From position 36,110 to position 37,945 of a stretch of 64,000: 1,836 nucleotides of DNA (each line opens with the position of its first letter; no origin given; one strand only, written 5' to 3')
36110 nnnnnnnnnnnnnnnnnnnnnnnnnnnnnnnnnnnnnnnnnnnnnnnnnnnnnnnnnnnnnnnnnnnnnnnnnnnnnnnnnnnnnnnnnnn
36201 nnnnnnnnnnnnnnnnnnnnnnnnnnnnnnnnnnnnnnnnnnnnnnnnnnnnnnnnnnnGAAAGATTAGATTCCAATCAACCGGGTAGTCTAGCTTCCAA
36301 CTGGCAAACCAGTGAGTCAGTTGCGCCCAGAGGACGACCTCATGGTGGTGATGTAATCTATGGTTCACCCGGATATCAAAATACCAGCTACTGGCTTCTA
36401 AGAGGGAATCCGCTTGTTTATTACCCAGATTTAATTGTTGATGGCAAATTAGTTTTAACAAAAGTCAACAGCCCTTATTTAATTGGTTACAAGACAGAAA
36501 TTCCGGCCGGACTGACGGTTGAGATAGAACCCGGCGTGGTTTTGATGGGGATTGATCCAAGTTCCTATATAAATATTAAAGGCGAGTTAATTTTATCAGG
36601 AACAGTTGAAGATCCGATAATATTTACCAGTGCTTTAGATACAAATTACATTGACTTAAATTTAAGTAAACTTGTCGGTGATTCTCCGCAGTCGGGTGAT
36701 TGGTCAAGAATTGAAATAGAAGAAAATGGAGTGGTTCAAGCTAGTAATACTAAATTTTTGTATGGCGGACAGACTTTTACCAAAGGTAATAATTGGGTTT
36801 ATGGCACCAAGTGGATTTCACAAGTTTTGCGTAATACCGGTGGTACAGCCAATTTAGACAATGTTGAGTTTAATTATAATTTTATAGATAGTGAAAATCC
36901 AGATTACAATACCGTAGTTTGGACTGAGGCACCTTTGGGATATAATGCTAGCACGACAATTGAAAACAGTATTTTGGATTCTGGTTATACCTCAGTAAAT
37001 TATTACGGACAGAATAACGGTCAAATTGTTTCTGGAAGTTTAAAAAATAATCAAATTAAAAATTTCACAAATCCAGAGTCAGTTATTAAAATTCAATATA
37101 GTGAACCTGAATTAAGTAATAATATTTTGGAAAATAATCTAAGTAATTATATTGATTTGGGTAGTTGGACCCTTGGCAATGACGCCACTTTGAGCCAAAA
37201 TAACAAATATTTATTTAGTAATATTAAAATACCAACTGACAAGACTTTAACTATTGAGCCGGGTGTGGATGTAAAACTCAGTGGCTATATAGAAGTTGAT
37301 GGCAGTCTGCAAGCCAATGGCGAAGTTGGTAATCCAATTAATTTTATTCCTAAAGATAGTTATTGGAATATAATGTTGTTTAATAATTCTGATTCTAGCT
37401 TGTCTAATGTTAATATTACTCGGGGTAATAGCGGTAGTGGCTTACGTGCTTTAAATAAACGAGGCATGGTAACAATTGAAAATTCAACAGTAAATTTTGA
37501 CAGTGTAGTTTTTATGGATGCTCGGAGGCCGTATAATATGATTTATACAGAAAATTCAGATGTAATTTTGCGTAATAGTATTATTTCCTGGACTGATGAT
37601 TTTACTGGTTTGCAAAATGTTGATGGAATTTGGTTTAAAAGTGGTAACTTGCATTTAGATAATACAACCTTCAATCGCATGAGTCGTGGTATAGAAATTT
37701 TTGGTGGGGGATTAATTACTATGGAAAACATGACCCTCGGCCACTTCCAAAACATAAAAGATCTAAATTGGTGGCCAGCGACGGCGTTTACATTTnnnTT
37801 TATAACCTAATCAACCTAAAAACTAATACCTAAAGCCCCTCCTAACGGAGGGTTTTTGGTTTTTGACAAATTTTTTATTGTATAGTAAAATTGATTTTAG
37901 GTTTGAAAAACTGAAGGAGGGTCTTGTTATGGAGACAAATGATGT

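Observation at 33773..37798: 1341-aa secreted protein combining a zinc phospholipase-C-like domain, lamin-tail domain and beta-helix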

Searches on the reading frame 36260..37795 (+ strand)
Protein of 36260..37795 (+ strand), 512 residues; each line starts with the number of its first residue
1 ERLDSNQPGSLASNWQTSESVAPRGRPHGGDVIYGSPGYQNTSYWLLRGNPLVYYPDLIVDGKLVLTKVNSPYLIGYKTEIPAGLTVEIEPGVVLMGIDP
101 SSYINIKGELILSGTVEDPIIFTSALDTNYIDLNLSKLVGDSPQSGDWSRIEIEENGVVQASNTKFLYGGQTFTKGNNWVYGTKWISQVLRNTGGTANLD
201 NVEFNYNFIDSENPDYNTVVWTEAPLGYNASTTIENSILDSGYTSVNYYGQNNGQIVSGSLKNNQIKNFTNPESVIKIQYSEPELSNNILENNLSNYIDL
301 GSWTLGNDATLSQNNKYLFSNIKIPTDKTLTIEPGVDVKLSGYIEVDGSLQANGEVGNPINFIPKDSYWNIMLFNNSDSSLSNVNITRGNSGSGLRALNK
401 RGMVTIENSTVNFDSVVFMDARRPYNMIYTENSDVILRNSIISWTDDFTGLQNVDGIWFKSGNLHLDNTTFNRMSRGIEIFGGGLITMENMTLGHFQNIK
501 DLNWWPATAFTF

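Call 14: find_homologous_proteins(query=window:36260-37795:+, max_evalue=0.001)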
Query window:36260-37795:+ (512 aa): 9 proteins with E <= 0.001 among 8000 candidates.
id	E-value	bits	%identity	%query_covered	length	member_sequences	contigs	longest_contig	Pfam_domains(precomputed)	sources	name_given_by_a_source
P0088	4.4e-281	951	81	100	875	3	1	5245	PF00932.26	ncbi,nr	ncbi:lamin tail domain-containing protein, partial [Patescibacteria group bacterium]|nr:lamin tail d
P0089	2.9e-147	510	49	97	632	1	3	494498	PF00932.26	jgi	-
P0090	8.0e-89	317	41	76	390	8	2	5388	-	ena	-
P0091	5.2e-86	308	37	100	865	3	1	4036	PF00932.26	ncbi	ncbi:MAG: hypothetical protein COU33_03750, partial [Candidatus Magasanikbacteria bacterium CG10_big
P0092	7.2e-71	258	35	87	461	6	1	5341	-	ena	-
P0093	7.0e-13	67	24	75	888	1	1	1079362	PF13229.13,PF04773.19,PF13620.13,PF28492.1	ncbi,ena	-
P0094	4.2e-9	54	23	66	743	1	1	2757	PF13229.13,PF28492.1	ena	-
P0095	7.4e-6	43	26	86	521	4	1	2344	PF13229.13,PF28492.1,PF05048.20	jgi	-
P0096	7.5e-4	37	26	92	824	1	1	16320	PF13229.13,PF00932.26,PF28492.1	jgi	-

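Call 15: find_encoding_contigs(protein=P0089, flank=8000, max_places=3)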
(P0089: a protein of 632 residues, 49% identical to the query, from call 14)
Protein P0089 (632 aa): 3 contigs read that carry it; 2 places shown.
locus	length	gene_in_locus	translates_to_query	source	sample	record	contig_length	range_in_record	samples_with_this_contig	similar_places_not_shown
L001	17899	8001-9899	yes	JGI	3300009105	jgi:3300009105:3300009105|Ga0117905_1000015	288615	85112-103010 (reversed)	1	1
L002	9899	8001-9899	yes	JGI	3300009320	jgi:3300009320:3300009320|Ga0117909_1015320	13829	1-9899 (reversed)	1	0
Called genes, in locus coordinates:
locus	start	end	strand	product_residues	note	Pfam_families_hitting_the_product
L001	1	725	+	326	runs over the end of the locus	-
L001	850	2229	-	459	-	-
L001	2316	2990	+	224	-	-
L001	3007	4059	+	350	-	PF21088:MS_channel_1st, PF00924:MS_channel_2nd, PF21082:MS_channel_3rd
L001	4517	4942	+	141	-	-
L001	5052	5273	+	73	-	-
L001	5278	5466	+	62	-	-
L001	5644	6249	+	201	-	-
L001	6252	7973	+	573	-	PF00877:NLPC_P60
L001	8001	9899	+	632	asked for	PF00932:LTD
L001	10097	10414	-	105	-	-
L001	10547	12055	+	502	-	PF18911:PKD_4, PF00801:PKD (weak), PF14402:7TM_transglut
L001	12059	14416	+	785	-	PF14397:ATPgrasp_ST, PF08014:MATCAP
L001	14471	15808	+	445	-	PF22053:DUF6938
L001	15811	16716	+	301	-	PF00892:EamA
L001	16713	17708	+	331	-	PF02449:Glyco_hydro_42 (faint)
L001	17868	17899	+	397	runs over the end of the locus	PF01490:Aa_trans, PF03222:Trp_Tyr_perm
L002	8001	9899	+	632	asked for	PF00932:LTD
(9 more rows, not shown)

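Call 28: search_protein_families(library=pfam, proteins=[window:36260-37795:+, P0093, P0096], max_evalue=1)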
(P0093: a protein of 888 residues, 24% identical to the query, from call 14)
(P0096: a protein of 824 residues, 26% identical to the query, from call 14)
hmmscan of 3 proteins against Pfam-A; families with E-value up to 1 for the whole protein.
window:36260-37795:+ (512 aa): 0 families

P0093 (888 aa): 6 families
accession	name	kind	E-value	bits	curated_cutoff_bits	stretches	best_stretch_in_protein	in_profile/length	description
PF13229.12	Beta_helix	-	1e-16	61.4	25.9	3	813-885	73-148/158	Right handed beta helix region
PF04773.18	FecR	-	5.7e-11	43.1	24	1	168-256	4-97/97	FecR protein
PF13620.12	CarboxypepD_reg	-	3.6e-06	27.7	32.3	1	63-136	2-77/82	Carboxypeptidase regulatory-like domain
PF05048.19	NosD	-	0.00014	21.8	23.6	0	821-880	117-177/212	Periplasmic copper-binding protein (NosD)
PF20606.3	DUF6799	-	0.00095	19.3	26.8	0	355-390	27-62/63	Domain of unknown function (DUF6799)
PF07675.18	Cleaved_Adhesin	-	0.11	12.8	21.4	0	584-642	4-62/174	Cleaved Adhesin Domain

P0096 (824 aa): 3 families
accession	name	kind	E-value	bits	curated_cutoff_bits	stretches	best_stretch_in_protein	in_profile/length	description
PF00932.25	LTD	-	3.6e-25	88.9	34.3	2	723-824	4-107/109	Lamin Tail Domain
PF13229.12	Beta_helix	-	4.6e-13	49.5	25.9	2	338-464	3-120/158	Right handed beta helix region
PF05048.19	NosD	-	0.00082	19.3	23.6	2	339-458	70-173/212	Periplasmic copper-binding protein (NosD)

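Call 66: search_protein_families(library=pfam, proteins=[L001:6252-7970:+], max_evalue=0.001)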
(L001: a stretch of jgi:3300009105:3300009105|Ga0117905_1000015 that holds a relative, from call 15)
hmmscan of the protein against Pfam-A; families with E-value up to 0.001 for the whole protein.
L001:6252-7970:+ (573 aa): 1 family
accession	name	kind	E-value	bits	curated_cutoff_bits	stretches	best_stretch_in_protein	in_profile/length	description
PF00877.26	NLPC_P60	-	2.1e-13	50.6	23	1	46-139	1-84/105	NlpC/P60 family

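Call 87: search_protein_families(library=pfam, proteins=[L001:5638-6246:+], max_evalue=0.1)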
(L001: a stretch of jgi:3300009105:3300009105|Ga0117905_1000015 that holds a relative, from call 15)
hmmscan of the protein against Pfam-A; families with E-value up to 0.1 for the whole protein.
L001:5638-6246:+ (203 aa): 0 families

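Call 92: search_protein_families(library=ncbifam, proteins=[L001:5638-6246:+], max_evalue=0.1)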
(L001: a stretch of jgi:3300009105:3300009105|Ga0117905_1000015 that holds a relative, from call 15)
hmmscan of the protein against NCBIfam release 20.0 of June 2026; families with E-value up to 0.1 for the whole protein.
L001:5638-6246:+ (203 aa): 0 families
